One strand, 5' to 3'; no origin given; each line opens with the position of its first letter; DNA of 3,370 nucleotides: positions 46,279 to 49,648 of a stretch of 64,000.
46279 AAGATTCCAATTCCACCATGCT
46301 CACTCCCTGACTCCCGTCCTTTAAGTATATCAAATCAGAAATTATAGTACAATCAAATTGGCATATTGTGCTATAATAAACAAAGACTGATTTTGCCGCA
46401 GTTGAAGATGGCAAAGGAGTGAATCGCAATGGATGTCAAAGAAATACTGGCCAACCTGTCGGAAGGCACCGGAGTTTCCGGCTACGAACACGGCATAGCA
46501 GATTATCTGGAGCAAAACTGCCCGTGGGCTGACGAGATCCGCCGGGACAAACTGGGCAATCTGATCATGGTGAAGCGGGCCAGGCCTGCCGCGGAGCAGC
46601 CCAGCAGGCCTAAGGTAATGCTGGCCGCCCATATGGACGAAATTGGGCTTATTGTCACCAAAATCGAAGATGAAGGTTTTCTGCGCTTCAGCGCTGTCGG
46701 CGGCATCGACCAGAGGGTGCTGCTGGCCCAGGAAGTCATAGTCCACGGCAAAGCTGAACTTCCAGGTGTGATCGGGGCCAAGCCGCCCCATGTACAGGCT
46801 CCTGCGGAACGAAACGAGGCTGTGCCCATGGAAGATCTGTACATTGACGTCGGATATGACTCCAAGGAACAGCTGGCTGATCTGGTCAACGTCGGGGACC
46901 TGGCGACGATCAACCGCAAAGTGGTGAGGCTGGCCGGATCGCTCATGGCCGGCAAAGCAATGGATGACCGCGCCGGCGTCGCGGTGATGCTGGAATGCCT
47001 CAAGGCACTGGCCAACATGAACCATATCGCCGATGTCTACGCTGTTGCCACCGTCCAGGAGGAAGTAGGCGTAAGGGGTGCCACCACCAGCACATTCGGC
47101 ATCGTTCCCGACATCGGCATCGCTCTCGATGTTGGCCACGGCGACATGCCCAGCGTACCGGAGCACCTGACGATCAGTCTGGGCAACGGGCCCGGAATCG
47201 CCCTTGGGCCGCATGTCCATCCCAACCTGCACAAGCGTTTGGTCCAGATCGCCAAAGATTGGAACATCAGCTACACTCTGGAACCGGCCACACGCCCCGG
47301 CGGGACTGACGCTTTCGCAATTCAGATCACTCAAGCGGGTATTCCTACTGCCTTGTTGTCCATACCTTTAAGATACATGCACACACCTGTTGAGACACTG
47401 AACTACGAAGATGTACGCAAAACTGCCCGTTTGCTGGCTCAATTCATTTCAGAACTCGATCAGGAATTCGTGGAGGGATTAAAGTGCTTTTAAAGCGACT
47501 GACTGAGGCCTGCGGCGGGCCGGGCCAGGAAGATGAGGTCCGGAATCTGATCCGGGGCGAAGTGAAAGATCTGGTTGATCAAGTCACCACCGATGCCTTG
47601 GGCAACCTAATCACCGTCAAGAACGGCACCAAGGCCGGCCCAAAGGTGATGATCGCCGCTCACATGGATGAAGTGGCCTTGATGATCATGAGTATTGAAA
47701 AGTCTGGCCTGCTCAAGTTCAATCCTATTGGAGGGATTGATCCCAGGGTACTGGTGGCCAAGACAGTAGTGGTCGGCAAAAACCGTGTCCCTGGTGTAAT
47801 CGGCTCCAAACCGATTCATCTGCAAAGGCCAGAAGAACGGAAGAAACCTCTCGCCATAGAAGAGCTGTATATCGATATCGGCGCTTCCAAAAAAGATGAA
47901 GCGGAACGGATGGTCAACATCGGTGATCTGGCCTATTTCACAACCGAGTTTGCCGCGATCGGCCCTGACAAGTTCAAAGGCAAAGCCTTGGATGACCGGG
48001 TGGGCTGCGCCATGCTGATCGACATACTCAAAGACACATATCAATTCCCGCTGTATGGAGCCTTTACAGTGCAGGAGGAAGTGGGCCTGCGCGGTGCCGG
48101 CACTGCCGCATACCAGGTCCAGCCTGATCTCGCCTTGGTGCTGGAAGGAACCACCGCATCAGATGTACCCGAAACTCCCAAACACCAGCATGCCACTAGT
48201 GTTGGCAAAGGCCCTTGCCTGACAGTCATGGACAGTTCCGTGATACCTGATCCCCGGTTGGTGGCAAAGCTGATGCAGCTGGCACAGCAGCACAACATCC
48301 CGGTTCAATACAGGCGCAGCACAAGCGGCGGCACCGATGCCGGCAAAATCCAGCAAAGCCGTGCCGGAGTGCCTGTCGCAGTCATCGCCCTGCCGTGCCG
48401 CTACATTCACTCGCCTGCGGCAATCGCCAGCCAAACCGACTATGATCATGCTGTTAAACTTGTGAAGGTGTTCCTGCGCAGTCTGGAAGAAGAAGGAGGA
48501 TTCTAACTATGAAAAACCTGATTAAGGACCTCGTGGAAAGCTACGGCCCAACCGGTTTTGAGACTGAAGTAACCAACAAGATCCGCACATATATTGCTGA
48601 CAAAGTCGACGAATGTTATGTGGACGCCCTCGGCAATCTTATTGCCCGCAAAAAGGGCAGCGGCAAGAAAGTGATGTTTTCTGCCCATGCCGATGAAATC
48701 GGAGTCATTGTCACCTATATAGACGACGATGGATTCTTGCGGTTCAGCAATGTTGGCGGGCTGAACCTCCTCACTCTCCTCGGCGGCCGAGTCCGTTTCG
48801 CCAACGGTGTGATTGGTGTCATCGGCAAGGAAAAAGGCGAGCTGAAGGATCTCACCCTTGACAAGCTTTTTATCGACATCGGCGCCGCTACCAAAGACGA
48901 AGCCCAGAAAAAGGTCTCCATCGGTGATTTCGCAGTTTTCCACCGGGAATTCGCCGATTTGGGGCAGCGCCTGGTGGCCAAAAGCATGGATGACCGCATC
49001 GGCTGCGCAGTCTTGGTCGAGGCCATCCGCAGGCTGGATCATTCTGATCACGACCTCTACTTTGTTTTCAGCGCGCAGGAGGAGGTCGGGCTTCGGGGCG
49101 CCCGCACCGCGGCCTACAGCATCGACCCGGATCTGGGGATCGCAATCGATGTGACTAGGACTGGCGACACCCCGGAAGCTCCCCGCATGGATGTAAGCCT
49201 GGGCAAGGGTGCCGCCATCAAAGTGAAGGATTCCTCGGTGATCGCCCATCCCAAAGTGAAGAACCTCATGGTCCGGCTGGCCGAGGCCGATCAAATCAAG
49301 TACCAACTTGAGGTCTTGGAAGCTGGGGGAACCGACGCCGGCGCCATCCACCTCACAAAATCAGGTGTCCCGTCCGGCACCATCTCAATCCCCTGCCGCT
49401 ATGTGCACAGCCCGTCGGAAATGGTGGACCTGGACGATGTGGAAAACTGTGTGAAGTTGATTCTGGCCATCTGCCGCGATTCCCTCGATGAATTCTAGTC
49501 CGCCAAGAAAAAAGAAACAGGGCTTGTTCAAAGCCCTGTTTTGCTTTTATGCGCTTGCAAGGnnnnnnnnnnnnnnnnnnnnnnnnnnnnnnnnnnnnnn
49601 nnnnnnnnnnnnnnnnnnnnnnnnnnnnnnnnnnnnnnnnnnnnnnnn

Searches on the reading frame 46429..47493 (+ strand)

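Call 53: search_protein_families(library=pfam, proteins=[window:46429-47493:+], max_evalue=0.00001)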
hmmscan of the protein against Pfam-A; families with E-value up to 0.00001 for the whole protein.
window:46429-47493:+ (354 aa): 3 families
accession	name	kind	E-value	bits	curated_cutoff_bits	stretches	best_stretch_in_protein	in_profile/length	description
PF05343.19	Peptidase_M42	-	9.7e-94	314.1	23.2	1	56-335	9-292/292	M42 glutamyl aminopeptidase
PF01546.33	Peptidase_M20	-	7.7e-10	39.5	24.6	1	174-341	30-205/206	Peptidase family M20/M25/M40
PF04389.22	Peptidase_M28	-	6.9e-07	29.6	21.3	0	177-334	30-184/193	Peptidase family M28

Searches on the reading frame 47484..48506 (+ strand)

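Call 53: search_protein_families(library=pfam, proteins=[window:47484-48506:+], max_evalue=0.00001)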
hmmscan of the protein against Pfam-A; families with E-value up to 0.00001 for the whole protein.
window:47484-48506:+ (340 aa): 2 families
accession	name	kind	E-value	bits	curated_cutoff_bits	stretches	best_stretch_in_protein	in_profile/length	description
PF05343.19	Peptidase_M42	-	1.3e-98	330.1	23.2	1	40-326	1-292/292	M42 glutamyl aminopeptidase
PF02127.20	Peptidase_M18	-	5.8e-06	25.8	24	0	233-330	330-431/432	Aminopeptidase I zinc metalloprotease (M18)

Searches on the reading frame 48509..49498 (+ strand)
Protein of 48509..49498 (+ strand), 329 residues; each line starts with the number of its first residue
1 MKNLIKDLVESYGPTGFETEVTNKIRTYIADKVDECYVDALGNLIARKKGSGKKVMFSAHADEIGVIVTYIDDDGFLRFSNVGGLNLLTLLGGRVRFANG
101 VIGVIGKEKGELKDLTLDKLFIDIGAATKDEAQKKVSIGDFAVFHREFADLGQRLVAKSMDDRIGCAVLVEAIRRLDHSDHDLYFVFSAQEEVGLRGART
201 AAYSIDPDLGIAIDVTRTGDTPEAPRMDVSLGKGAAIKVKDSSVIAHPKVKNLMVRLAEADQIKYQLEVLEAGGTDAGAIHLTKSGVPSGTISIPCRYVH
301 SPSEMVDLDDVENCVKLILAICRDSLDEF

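Call 53: search_protein_families(library=pfam, proteins=[window:48509-49498:+], max_evalue=0.00001)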
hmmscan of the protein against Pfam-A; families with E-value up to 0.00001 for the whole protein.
window:48509-49498:+ (329 aa): 3 families
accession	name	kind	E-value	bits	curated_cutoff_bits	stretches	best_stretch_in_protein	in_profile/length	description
PF05343.19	Peptidase_M42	-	5.8e-97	324.7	23.2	1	42-317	1-292/292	M42 glutamyl aminopeptidase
PF01546.33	Peptidase_M20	-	1.1e-10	42.2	24.6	1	160-322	34-204/206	Peptidase family M20/M25/M40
PF04389.22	Peptidase_M28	-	1.6e-07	31.7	21.3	0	160-204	31-79/193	Peptidase family M28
